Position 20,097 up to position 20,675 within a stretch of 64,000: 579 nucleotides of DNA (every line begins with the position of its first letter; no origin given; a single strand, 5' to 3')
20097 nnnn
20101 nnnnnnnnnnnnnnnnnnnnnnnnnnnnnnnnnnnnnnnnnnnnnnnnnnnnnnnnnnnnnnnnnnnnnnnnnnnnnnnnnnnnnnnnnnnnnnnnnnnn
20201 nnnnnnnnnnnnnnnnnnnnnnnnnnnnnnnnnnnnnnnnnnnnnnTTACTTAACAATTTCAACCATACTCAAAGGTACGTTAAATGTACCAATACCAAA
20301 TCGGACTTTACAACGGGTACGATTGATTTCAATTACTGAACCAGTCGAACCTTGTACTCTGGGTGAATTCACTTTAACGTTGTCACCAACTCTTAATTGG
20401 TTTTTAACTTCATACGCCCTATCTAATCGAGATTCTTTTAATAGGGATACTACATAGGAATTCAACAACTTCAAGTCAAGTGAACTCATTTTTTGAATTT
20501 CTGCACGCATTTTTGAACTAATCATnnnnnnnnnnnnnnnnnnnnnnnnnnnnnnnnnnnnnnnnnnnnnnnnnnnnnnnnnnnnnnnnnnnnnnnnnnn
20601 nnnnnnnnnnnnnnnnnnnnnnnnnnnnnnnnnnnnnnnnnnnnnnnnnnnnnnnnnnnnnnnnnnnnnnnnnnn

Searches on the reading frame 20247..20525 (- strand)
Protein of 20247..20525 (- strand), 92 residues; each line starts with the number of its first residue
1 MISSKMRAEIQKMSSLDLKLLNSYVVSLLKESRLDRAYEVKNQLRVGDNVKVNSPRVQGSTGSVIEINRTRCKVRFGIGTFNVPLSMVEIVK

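Call 31: search_protein_families(library=pfam, max_evalue=0.01, proteins=[window:20247-20525:-])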
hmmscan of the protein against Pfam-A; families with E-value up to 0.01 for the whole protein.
window:20247-20525:- (92 aa): 2 families
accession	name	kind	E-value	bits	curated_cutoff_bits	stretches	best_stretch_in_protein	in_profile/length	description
PF20297.4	MSSS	-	0.00017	21.7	26.8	1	46-86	1-40/42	MutS2 and Smr-associated SH3 domain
PF23291.1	KOW4_SPT5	-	0.0043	17.4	27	1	41-70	6-35/55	Transcription elongation factor SPT5, fourth KOW domain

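Call 52: search_protein_families(library=phrogs, max_evalue=0.01, proteins=[window:20247-20525:-])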
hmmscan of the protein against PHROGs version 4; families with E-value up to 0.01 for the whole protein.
window:20247-20525:- (92 aa): 0 families
